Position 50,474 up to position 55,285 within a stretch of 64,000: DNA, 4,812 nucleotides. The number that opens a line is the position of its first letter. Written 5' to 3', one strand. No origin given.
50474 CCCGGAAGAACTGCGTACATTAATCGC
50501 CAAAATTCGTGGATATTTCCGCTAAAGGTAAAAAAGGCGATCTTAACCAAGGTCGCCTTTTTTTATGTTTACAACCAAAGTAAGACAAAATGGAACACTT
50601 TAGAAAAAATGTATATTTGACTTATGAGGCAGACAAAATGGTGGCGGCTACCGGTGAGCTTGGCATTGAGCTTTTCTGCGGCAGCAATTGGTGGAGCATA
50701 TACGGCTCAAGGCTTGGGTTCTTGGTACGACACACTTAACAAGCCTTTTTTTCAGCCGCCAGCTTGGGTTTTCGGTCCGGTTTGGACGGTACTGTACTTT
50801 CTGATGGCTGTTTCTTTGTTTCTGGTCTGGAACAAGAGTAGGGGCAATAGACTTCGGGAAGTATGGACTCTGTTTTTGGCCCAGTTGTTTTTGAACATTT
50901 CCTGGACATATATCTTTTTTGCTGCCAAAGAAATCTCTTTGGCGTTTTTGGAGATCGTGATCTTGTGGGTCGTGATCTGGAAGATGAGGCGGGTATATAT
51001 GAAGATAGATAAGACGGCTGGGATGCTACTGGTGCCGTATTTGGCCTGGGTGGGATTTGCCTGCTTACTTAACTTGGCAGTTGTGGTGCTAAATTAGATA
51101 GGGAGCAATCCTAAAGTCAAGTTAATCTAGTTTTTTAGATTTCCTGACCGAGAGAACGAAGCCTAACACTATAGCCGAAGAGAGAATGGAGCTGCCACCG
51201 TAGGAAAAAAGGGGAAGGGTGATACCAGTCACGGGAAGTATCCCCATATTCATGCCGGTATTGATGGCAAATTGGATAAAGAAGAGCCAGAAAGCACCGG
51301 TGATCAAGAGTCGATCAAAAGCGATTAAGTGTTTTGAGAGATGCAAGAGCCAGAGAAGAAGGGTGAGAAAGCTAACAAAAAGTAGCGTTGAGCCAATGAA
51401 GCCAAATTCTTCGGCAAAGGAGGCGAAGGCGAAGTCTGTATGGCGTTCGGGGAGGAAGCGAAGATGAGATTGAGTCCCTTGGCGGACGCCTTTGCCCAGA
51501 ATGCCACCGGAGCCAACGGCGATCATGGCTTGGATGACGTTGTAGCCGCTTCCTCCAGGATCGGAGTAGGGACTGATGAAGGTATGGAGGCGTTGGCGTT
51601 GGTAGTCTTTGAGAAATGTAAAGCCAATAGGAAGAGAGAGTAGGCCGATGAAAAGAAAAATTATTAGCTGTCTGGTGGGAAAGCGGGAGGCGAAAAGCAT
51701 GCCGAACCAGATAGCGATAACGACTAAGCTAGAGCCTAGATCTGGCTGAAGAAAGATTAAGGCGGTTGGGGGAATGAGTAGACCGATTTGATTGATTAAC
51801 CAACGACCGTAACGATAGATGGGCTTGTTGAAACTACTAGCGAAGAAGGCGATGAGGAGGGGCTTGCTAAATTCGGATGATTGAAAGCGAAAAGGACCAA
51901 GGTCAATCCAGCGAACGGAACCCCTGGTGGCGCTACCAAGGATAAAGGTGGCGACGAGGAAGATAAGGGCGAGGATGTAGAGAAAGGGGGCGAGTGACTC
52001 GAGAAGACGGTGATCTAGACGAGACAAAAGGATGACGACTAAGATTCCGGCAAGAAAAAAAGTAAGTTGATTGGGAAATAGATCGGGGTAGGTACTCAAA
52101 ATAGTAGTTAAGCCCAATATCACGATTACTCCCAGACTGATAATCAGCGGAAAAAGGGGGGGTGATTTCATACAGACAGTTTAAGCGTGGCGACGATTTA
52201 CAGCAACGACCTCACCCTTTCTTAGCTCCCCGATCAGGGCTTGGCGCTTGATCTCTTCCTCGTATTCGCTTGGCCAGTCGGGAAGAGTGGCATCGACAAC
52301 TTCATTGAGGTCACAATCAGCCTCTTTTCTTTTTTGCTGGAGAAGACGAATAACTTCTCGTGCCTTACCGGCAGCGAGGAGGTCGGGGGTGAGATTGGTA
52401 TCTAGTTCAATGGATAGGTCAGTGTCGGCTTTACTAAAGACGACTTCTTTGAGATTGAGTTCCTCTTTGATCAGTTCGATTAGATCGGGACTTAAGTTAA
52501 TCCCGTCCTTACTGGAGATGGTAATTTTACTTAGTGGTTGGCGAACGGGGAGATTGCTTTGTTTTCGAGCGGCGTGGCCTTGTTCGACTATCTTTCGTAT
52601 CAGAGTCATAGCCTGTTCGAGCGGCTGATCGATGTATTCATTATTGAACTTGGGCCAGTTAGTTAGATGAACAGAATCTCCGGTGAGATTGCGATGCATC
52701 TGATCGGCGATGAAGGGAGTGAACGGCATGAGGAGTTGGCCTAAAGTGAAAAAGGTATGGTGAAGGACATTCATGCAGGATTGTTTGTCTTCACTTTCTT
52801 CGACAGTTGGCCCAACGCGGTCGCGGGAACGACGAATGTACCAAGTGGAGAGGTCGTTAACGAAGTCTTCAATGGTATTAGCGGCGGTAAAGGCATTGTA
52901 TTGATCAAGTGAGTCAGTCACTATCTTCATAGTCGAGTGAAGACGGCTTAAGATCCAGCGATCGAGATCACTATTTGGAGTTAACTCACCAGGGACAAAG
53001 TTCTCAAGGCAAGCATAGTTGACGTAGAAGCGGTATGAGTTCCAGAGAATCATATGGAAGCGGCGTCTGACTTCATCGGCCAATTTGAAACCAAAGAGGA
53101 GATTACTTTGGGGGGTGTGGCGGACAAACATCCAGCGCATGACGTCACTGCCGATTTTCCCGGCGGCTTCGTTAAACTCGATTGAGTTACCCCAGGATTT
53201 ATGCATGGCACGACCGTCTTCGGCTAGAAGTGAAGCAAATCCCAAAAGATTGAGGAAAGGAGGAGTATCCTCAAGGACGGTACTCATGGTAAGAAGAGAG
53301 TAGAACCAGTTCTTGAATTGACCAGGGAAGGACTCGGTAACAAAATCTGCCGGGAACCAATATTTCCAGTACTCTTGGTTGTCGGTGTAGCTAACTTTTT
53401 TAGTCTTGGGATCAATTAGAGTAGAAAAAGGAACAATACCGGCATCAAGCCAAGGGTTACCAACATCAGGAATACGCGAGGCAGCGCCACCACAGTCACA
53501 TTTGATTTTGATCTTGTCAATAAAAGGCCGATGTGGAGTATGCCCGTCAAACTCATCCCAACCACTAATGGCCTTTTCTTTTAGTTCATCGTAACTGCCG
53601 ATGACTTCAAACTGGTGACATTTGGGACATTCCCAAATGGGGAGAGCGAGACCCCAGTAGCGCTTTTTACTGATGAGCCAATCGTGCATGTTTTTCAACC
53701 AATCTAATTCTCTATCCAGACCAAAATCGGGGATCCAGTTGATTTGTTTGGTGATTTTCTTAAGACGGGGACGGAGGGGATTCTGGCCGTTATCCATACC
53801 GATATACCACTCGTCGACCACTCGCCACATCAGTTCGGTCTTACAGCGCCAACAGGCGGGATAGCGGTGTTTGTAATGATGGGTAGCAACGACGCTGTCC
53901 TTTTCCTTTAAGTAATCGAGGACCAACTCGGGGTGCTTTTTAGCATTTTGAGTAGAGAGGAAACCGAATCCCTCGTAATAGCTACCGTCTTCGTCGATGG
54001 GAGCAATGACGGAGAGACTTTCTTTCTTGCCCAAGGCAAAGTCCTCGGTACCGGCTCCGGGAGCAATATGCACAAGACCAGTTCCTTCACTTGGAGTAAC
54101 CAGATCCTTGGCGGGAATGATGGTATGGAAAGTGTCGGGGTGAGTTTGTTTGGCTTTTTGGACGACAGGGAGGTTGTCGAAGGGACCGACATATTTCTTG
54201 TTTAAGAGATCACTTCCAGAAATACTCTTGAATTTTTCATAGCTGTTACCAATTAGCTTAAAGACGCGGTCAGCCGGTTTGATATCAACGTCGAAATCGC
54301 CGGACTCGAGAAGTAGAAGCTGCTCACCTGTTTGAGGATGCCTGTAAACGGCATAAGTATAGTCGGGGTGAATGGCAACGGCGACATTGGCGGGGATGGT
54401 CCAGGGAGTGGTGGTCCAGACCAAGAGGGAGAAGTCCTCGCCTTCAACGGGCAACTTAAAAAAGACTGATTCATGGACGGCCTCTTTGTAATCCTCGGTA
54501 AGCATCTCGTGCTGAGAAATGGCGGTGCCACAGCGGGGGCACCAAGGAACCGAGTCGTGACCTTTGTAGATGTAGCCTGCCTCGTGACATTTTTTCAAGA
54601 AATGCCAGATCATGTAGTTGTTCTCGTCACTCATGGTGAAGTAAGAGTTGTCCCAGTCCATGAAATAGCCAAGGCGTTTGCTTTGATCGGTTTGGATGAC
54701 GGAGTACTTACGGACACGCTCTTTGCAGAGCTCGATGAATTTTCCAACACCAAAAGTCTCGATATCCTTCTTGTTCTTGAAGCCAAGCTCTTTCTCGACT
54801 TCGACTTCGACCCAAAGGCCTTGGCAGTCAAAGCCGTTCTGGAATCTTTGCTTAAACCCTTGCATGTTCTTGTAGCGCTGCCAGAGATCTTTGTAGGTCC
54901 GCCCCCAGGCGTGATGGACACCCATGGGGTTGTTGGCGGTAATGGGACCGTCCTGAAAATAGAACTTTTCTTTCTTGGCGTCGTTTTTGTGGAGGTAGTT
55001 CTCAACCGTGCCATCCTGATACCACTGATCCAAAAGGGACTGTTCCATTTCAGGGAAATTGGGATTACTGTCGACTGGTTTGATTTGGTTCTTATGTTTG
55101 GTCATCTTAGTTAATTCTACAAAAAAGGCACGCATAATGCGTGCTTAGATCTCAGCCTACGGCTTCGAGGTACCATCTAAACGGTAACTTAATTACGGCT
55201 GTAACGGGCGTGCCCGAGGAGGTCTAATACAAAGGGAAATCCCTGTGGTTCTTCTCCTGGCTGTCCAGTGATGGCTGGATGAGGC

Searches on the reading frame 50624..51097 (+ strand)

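Call 87: search_protein_families(library=pfam, proteins=[window:50624-51097:+], max_evalue=0.00001)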
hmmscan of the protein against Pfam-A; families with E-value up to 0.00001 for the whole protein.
window:50624-51097:+ (157 aa): 1 family
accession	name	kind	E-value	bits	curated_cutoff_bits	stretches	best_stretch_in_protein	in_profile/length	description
PF03073.20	TspO_MBR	-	9.6e-46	155.6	24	1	14-153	3-143/145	TspO/MBR family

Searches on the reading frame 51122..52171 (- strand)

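Call 87: search_protein_families(library=pfam, proteins=[window:51122-52171:-], max_evalue=0.00001)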
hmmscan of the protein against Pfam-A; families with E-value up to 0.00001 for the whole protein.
window:51122-52171:- (349 aa): 1 family
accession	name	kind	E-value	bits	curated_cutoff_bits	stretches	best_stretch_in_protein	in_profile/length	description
PF01098.24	FTSW_RODA_SPOVE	-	9.9e-85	285.1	26.4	1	9-347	10-355/356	Cell cycle protein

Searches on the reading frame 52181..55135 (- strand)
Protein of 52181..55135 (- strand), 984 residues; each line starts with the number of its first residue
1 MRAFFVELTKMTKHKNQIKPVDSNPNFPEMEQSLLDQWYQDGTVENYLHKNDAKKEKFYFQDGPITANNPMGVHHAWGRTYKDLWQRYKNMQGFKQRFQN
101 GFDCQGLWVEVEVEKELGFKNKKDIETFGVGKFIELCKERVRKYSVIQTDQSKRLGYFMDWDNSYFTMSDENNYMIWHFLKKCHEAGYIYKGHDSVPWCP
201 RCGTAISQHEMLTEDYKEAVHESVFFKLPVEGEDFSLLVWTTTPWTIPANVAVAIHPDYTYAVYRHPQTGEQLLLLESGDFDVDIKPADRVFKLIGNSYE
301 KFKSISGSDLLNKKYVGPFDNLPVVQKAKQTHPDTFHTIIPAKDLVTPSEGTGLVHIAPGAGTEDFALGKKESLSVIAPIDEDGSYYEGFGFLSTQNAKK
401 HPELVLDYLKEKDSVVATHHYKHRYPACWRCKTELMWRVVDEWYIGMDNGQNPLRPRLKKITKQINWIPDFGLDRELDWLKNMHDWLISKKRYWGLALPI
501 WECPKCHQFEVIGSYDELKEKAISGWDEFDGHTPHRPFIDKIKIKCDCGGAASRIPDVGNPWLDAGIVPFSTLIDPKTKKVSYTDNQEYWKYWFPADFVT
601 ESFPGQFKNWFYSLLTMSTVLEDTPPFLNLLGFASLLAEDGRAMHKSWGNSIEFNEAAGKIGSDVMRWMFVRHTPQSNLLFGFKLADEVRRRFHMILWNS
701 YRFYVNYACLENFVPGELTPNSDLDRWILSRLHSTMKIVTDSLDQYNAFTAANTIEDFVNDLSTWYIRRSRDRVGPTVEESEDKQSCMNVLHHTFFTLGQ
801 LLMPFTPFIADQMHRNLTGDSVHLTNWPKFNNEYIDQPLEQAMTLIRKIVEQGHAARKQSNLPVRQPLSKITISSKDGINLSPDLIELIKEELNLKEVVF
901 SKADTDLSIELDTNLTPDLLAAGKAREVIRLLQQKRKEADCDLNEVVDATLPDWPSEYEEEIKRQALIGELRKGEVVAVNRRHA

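Call 87: search_protein_families(library=pfam, proteins=[window:52181-55135:-], max_evalue=0.00001)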
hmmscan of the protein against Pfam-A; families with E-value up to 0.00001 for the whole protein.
window:52181-55135:- (984 aa): 4 families
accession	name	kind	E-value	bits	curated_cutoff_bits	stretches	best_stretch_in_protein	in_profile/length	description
PF00133.28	tRNA-synt_1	-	5e-79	266.4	22.7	1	34-675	2-406/414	tRNA synthetases class I (I, L, M and V)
PF08264.19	Anticodon_1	-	7.8e-30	104.1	25.1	1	725-870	1-146/148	Anticodon-binding domain of tRNA ligase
PF09334.17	tRNA-synt_1g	-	4.9e-10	39.2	20.1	0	68-208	11-132/391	tRNA synthetases class I (M)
PF19302.4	DUF5915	-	2.8e-07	30.7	27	1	879-944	75-137/195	Domain of unknown function (DUF5915)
